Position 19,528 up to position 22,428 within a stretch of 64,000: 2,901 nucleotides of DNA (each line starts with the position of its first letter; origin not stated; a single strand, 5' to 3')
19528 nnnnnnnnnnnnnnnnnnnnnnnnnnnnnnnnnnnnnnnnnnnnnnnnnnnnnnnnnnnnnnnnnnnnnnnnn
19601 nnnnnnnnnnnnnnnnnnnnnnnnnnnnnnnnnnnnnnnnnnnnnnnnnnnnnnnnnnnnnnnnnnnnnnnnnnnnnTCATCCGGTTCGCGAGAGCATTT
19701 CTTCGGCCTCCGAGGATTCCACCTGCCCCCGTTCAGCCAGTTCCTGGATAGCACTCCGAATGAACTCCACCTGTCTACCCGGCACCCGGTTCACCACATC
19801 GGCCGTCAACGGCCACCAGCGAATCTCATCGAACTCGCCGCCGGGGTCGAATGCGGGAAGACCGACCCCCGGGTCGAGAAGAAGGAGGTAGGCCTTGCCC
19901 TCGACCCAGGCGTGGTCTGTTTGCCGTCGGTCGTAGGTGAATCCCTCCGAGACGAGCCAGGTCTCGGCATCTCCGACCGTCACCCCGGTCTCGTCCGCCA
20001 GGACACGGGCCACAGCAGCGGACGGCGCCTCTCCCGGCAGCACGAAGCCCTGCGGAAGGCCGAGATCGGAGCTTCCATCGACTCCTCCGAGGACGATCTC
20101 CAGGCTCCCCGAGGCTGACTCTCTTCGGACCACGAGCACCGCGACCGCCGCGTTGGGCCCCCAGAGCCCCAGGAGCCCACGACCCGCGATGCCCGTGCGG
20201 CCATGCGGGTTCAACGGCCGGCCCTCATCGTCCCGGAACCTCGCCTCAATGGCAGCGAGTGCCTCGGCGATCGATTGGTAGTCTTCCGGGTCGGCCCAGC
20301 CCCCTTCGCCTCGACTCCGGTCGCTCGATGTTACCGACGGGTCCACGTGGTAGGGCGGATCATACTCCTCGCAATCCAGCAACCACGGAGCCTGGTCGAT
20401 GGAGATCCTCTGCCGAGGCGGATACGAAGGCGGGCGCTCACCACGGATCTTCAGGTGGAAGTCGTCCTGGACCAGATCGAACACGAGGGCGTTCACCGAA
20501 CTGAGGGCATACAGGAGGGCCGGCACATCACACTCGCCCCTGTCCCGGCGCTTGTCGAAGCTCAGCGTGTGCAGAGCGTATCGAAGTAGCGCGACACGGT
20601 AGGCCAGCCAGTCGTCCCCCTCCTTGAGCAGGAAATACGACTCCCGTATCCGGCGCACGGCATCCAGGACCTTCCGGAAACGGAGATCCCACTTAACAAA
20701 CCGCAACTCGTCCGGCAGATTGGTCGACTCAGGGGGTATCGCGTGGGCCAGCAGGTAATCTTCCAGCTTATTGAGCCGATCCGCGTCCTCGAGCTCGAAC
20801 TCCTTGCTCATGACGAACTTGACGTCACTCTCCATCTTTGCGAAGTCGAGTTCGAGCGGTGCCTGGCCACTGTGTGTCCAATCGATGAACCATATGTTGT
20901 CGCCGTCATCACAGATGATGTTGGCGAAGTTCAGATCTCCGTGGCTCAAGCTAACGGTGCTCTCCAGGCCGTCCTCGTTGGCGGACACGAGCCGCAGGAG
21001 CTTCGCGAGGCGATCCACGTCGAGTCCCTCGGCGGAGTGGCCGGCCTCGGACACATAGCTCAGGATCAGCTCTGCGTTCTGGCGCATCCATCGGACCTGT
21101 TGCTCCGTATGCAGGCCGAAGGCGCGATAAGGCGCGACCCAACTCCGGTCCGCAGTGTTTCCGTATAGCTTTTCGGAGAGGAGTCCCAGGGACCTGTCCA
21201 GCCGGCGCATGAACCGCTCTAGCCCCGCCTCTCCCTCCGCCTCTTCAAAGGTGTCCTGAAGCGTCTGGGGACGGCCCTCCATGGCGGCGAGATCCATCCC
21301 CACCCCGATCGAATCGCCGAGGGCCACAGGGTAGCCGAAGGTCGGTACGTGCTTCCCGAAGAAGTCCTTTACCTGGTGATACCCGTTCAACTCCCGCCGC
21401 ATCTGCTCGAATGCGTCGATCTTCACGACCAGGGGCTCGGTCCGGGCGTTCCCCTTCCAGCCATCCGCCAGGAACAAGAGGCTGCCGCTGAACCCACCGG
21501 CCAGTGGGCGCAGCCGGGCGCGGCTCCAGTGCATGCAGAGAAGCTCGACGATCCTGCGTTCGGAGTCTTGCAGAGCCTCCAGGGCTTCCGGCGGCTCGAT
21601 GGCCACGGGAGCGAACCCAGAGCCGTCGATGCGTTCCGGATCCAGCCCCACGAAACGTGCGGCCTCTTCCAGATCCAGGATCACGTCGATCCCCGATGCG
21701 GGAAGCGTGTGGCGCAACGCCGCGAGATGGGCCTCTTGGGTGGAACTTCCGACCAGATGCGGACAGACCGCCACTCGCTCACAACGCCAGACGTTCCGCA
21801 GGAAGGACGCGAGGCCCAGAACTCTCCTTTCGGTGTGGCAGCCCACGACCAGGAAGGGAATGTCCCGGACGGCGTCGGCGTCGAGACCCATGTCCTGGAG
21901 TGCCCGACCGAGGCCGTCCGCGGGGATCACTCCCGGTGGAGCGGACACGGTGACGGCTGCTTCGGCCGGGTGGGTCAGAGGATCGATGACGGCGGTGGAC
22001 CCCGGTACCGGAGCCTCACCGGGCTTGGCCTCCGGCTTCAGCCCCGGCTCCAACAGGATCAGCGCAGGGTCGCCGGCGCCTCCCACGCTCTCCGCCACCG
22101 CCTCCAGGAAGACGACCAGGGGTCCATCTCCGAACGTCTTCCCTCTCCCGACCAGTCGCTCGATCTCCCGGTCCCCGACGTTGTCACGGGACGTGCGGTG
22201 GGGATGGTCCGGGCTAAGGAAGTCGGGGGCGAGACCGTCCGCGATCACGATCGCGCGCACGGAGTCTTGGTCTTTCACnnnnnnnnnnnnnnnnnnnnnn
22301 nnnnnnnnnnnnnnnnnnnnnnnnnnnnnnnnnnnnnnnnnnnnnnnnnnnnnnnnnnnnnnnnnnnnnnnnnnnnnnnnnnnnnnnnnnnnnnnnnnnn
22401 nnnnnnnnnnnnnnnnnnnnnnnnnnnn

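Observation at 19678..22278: Unusual 866-aa fusion: isochorismatase-like hydrolase + APH-fold kinase + NUDIX hydrolase, translationally coupled to a cNMP-gated K+ channel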

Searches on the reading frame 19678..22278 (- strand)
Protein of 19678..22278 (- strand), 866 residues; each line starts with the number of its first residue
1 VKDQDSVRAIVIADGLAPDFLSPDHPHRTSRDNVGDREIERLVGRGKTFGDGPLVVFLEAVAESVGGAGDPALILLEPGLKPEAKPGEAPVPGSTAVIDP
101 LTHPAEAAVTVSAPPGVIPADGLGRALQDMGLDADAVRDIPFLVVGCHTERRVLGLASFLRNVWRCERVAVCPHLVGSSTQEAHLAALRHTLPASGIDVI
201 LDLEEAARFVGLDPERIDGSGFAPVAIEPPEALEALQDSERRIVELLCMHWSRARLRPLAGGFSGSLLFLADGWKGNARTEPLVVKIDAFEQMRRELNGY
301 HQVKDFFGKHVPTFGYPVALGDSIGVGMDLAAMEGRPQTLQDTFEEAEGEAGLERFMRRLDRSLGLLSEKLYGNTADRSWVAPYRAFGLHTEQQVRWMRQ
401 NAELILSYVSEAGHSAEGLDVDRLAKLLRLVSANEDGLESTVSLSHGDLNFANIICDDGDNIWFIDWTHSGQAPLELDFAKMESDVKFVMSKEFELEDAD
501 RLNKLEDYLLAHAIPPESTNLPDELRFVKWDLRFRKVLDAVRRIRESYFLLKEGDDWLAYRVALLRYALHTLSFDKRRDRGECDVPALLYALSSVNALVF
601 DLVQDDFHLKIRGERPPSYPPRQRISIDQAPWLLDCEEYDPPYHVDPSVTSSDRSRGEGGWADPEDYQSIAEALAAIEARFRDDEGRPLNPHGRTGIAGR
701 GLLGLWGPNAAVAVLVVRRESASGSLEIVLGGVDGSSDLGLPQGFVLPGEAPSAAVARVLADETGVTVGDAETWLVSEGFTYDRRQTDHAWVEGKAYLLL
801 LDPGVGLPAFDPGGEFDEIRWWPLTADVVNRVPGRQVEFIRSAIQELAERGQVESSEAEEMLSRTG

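Call 7: search_protein_families(library=pfam, proteins=[window:19678-22278:-], max_evalue=0.1)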
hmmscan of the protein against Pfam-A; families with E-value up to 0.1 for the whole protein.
window:19678-22278:- (866 aa): 5 families
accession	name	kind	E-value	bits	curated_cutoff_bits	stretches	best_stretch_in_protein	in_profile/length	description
PF19974.5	TCAD9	-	2.3e-26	93.4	40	2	408-573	264-429/429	Ternary complex associated domain 9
PF00293.34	NUDIX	-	1.1e-09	38.8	21.1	1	714-825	17-116/134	NUDIX domain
PF01636.29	APH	-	3.4e-07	30.7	23.2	1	256-482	2-209/239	Phosphotransferase enzyme family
PF01633.27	Choline_kinase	-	1.8e-05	24.6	29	1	408-481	128-202/300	Choline/ethanolamine kinase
PF01163.29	RIO1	-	0.00046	20.3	22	1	404-490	83-171/187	RIO domain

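Call 8: search_protein_families(library=ncbifam, proteins=[window:19678-22278:-], max_evalue=0.1)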
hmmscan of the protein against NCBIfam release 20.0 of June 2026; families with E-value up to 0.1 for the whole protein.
window:19678-22278:- (866 aa): 11 families
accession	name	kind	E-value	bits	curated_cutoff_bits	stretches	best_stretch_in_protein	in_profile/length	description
NF033068.1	APH_3p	equivalog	0.0011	18.5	205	1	425-480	159-213/255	APH(3') family aminoglycoside O-phosphotransferase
NF002475.0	PRK01723.1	equivalog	0.0018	17.4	142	1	443-470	163-190/241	3-deoxy-D-manno-octulosonic acid kinase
NF001938.0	PRK00714.1-5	equivalog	0.0059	16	116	1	736-768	44-76/172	RNA pyrophosphohydrolase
NF033062.0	APH_3p_VI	exception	0.03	13.9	525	1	434-484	173-223/259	APH(3')-VI family aminoglycoside O-phosphotransferase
NF006530.0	PRK08999.1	equivalog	0.031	13.3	245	1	741-786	37-81/315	Nudix family hydrolase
NF041256.1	GntI_guanitoxin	equivalog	0.034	13.4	357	1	442-497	174-222/282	guanitoxin biosynthesis pre-guanitoxin N-oxide kinase GntI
NF008044.0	PRK10776.1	equivalog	0.043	13.7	148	0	737-787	31-81/130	8-oxo-dGTP diphosphatase MutT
NF033064.0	APH_3p_IIIa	exception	0.044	13.2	530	1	439-480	181-222/264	aminoglycoside O-phosphotransferase APH(3')-IIIa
TIGR03724.2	arch_bud32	equivalog_domain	0.06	12.8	125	1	442-468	104-129/193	KEOPS complex kinase/ATPase Bud32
TIGR00586.1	mutt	equivalog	0.081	12.9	97.9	0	712-774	7-69/129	8-oxo-dGTP diphosphatase MutT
NF052459.1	OxoGTPPhMutT1Mycb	equivalog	0.086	11.9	475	0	710-769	3-61/292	8-oxo-(d)GTP phosphatase MutT1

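Call 9: search_solved_structures(query=window:19678-22278:-, max_evalue=1, show_alignments=3)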
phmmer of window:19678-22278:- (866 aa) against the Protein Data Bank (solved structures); distinct sequences matched with E-value up to 1: 15.
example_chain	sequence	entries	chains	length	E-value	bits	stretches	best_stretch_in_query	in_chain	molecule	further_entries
1q33_A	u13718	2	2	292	3.5e-12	48.4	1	609-765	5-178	ADP-ribose pyrophosphatase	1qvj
8e6t_A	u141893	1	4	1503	8.9e-09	37.2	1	605-796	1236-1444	Transient receptor potential cation channel subfamily M member 2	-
6mix_A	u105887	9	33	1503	8.9e-09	37.2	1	605-796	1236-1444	Transient receptor potential cation channel subfamily M member 2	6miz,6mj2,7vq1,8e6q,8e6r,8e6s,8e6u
6puo_A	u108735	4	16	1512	8.9e-09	37.2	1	605-796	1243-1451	Transient receptor potential cation channel subfamily M member 2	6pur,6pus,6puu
8sr7_A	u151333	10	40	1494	1.3e-07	33.3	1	622-726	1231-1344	TRPM2 Chanzyme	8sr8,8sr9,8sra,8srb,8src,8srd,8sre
8srh_A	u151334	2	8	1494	1.3e-07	33.3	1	622-726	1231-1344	TRPM2 chanzyme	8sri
6co7_A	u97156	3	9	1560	4.1e-06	28.4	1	684-764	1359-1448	Predicted protein | Transient receptor potential cation channel subfamily M member-like 2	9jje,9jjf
6d73_B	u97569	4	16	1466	4.6e-05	24.9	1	689-805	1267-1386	Transient receptor potential cation channel, subfamily M | Transient receptor potential cation channel subfamily M member 2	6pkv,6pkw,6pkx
6drj_A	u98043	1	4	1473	4.8e-05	24.8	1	689-804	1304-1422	Transient receptor potential cation channel, subfamily M, member 2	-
6drk_A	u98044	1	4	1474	4.8e-05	24.8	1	689-804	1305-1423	Transient receptor potential cation channel, subfamily M, member 2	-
1v8u_A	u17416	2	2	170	0.005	18.2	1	711-784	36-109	ADP-ribose pyrophosphatase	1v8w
1v8i_A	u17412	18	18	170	0.005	18.1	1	711-784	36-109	ADP-ribose pyrophosphatase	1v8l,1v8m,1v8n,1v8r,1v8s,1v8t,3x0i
1v8v_A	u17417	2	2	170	0.013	16.8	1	711-784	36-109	ADP-ribose pyrophosphatase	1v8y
9cxx_A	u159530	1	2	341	0.2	12.9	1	722-833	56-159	8-oxo-(d)GTP phosphatase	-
3i0o_A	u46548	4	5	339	0.82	10.8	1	438-496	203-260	Spectinomycin phosphotransferase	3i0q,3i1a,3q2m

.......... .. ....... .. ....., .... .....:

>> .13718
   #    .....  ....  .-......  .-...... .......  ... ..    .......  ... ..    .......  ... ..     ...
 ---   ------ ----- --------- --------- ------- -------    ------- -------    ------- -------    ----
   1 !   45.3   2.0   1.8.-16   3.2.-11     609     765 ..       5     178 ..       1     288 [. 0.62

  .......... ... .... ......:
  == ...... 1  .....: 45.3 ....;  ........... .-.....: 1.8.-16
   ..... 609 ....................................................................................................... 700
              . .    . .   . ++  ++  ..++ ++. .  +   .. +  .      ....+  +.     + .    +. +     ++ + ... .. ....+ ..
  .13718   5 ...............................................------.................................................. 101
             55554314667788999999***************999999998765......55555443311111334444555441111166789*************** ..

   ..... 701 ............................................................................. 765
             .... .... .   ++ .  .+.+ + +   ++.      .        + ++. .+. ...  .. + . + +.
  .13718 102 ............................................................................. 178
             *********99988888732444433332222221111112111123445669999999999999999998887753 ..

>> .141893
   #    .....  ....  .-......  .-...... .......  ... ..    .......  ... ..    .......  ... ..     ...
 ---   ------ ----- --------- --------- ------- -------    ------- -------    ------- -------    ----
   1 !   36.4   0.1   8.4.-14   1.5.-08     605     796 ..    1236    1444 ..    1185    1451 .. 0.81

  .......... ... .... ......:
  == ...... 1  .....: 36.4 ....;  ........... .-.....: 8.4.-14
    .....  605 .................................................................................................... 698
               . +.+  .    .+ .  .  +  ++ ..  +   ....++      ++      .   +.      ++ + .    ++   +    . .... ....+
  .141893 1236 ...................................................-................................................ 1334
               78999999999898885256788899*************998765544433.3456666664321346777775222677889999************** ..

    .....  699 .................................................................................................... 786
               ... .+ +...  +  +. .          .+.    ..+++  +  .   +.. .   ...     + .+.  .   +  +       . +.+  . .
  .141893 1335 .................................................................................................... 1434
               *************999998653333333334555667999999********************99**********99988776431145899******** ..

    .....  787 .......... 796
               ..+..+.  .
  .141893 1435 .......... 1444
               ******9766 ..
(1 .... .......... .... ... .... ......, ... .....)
